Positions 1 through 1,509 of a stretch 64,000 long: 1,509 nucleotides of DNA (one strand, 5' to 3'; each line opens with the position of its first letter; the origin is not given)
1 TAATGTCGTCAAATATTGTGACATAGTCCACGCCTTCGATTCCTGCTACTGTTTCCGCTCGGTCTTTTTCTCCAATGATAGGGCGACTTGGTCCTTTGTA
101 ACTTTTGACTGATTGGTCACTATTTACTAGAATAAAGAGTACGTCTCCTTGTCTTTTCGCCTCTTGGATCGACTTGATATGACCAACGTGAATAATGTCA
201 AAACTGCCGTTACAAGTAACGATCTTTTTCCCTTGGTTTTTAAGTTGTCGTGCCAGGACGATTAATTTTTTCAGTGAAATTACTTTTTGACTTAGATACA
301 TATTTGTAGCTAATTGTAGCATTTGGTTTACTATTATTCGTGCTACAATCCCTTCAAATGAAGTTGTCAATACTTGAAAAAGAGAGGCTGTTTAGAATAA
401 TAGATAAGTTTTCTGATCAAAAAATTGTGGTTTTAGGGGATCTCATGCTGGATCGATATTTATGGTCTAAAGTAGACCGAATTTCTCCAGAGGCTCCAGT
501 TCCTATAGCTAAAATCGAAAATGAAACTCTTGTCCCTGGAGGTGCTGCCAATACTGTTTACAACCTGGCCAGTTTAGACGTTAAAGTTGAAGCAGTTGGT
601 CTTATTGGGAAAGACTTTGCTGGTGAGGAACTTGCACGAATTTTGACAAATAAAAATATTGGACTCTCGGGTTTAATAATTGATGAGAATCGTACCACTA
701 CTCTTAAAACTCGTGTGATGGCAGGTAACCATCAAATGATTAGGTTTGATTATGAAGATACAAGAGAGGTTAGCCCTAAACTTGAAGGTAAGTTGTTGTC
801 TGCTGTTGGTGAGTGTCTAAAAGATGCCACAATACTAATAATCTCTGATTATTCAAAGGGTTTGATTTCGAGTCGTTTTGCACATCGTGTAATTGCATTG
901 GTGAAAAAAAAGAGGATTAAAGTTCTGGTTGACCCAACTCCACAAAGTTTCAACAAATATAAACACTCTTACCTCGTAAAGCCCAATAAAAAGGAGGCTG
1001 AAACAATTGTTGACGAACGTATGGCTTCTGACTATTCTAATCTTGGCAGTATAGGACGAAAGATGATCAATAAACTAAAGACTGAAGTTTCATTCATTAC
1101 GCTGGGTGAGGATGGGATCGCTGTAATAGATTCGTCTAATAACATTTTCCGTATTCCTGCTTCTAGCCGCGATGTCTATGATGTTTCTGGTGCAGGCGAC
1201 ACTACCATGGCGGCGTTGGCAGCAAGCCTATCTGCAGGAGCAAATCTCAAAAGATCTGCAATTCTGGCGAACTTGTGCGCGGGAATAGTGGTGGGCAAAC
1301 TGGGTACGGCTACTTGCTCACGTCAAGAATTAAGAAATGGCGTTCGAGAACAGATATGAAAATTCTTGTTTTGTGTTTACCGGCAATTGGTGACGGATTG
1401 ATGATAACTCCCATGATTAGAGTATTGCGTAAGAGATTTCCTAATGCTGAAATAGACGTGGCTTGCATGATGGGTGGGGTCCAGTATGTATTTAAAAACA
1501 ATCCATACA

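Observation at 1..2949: ADP-heptose pathway with HldE split into divergently transcribed domain genes, driven by mirrored extended -10 boxes; gmhB and hldD not evident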

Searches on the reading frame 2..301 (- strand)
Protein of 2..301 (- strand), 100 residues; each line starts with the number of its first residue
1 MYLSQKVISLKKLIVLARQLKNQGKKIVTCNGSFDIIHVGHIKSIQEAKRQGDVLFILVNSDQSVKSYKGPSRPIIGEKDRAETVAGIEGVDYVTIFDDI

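Call 6: search_protein_families(library=pfam, proteins=[window:2-301:-], max_evalue=0.01)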
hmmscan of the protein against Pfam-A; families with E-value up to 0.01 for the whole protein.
window:2-301:- (100 aa): 2 families
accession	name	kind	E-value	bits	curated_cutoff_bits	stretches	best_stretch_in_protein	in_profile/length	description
PF01467.32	CTP_transf_like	-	1.3e-14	54.9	21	1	30-99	2-68/133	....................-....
PF06574.18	FAD_syn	-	0.0085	16.3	27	0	25-96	6-82/158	FAD synthetase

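Call 7: search_protein_families(library=ncbifam, proteins=[window:2-301:-], max_evalue=0.01)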
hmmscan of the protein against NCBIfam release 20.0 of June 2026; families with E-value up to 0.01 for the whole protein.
window:2-301:- (100 aa): 14 families
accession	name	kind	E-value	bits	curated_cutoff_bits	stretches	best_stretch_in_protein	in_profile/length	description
TIGR02199.1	rfaE_dom_II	equivalog_domain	3.6e-29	101.4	181.5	1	16-99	2-85/144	D-glycero-beta-D-manno-heptose 1-phosphate adenylyltransferase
NF008454.0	PRK11316.1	equivalog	1.7e-24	86.3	521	1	5-99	320-414/475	bifunctional D-glycero-beta-D-manno-heptose-7-phosphate kinase/D-glycero-beta-D-manno-heptose 1-phosphate adenylyltransferase HldE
TIGR00125.1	cyt_tran_rel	domain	6.5e-15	55.1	27.7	1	27-91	1-62/65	adenylyltransferase/cytidyltransferase family protein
NF005988.0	PRK08099.1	equivalog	1.3e-06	27.9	201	1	5-64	46-103/411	multifunctional transcriptional regulator/nicotinamide-nucleotide adenylyltransferase/ribosylnicotinamide kinase NadR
TIGR01518.1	g3p_cytidyltrns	equivalog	2.1e-06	27.9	165.4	1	30-64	3-37/125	glycerol-3-phosphate cytidylyltransferase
NF001985.0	PRK00777.1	subfamily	4.8e-06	26.7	104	1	28-82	7-59/157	pantetheine-phosphate adenylyltransferase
NF045965.1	RibF_rel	equivalog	0.00024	20.7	200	1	23-69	10-63/279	FAD synthase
NF005518.0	PRK07143.1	equivalog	0.00033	20.2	232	1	23-96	13-86/281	hypothetical protein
NF004162.0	PRK05627.1-5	equivalog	0.00048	19.6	241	1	25-98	14-87/304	bifunctional riboflavin kinase/FAD synthetase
TIGR01510.1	coaD_prev_kdtB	equivalog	0.001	19.1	103.3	1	29-66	3-40/155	pantetheine-phosphate adenylyltransferase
TIGR01526.1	nadR_NMN_Atrans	equivalog_domain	0.0021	17.4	341.15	1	29-63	5-42/325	nicotinamide-nucleotide adenylyltransferase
NF041124.1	CoaD_Thcocales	equivalog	0.0024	17.8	290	1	25-67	5-46/156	phosphopantetheine adenylyltransferase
NF005519.0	PRK07152.1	equivalog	0.0032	16.5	315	1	25-51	1-27/361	nicotinate-nucleotide adenylyltransferase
NF002250.0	PRK01170.1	subfamily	0.0057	16.2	489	1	27-69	2-44/322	bifunctional pantetheine-phosphate adenylyltransferase/NTP phosphatase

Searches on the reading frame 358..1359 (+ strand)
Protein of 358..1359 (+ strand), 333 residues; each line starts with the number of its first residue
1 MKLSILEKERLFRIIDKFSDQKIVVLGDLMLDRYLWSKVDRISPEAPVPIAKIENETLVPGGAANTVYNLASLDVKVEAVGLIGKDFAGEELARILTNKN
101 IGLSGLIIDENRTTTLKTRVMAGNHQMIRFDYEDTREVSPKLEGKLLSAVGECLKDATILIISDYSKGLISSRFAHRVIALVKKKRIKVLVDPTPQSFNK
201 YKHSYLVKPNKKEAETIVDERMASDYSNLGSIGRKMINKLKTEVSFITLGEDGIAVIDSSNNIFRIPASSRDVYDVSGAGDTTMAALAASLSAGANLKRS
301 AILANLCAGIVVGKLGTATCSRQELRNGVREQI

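Call 6: search_protein_families(library=pfam, proteins=[window:358-1356:+], max_evalue=0.01)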
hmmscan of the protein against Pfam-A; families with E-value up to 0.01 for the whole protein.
window:358-1356:+ (333 aa): 2 families
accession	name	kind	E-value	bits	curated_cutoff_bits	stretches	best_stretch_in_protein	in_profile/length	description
PF00294.29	PfkB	-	8.9e-44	150.5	25.8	1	21-321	2-299/302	pfkB family carbohydrate kinase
PF08543.17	Phos_pyr_kin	-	0.00028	20.8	27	1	202-301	118-221/246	Phosphomethylpyrimidine kinase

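Call 7: search_protein_families(library=ncbifam, proteins=[window:358-1356:+], max_evalue=0.01)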
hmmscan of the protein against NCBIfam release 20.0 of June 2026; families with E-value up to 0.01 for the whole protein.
window:358-1356:+ (333 aa): 22 families
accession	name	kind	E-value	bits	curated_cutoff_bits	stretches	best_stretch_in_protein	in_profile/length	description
TIGR02198.1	rfaE_dom_I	equivalog_domain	2e-106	355.7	345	1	15-327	2-312/315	D-glycero-beta-D-manno-heptose-7-phosphate kinase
NF008454.0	PRK11316.1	equivalog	1.5e-84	284.3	521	1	15-331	5-314/475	bifunctional D-glycero-beta-D-manno-heptose-7-phosphate kinase/D-glycero-beta-D-manno-heptose 1-phosphate adenylyltransferase HldE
TIGR02152.1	D_ribokin_bact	equivalog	9.7e-25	87.5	299.65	1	23-319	1-288/298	ribokinase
TIGR03168.1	1-PFK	subfamily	1.3e-24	86.7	216.4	1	53-327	27-297/305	hexose kinase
TIGR03828.1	pfkB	equivalog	1.7e-23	83.1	292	1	54-327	28-297/305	1-phosphofructokinase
NF008353.0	PRK11142.1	equivalog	6e-14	52.2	341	1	55-319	33-291/307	ribokinase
NF007632.0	PRK10294.1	equivalog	4.8e-13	49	353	1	60-325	37-300/310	6-phosphofructokinase II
NF041320.1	pfkB_Halo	equivalog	1.1e-12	48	400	1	51-325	27-290/302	1-phosphofructokinase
TIGR04382.1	myo_inos_iolC_N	equivalog_domain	5.3e-12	45.6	300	1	56-319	30-297/309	5-dehydro-2-deoxygluconokinase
NF053626.1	RibKinHalex1628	equivalog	5.2e-11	42.6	330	1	51-123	28-101/293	ATP-dependent ribose-1-phosphate kinase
NF041134.1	R1P_kin_Thcocales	equivalog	1.2e-10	41.3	500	1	55-319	32-270/291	ADP-dependent ribose-1-phosphate kinase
NF007416.0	PRK09954.1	equivalog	2.4e-10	39.9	561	1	61-311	94-339/362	sugar kinase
NF007068.0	PRK09513.1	equivalog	2.7e-09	36.6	432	1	57-325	35-299/312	1-phosphofructokinase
NF006957.1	PRK09434.1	equivalog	4.5e-09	36.2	450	1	227-306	197-275/302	fructokinase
NF010033.0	PRK13508.1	equivalog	1.5e-08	34.3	469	1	57-297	32-269/309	tagatose-6-phosphate kinase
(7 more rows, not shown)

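Call 74: list_cluster_members(proteins=[P0001, P0121, window:358-1359:+, window:2392-2949:-])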
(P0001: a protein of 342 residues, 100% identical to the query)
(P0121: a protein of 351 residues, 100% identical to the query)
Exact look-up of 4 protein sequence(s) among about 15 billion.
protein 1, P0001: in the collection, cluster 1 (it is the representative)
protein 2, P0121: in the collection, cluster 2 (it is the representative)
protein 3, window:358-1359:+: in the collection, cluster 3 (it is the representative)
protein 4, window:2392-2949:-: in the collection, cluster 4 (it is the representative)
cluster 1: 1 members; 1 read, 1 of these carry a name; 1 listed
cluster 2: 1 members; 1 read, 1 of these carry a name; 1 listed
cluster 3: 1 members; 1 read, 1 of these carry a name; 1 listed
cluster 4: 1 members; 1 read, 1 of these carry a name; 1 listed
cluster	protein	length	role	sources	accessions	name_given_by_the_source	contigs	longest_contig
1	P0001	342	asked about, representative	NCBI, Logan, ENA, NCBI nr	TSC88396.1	MAG: D-glycero-D-manno-heptose 1,7-bisphosphate phosphatase [Microgenomates group ...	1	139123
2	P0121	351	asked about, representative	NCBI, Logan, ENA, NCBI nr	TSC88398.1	MAG: heptosyltransferase II [Microgenomates group bacterium Gr01-1014_16]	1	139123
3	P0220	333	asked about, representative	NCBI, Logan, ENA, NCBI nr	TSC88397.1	MAG: rfae bifunctional protein [Microgenomates group bacterium Gr01-1014_16]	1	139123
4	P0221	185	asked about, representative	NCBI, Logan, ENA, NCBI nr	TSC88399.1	MAG: D-sedoheptulose 7-phosphate isomerase [Microgenomates group bacterium Gr01-1014_16]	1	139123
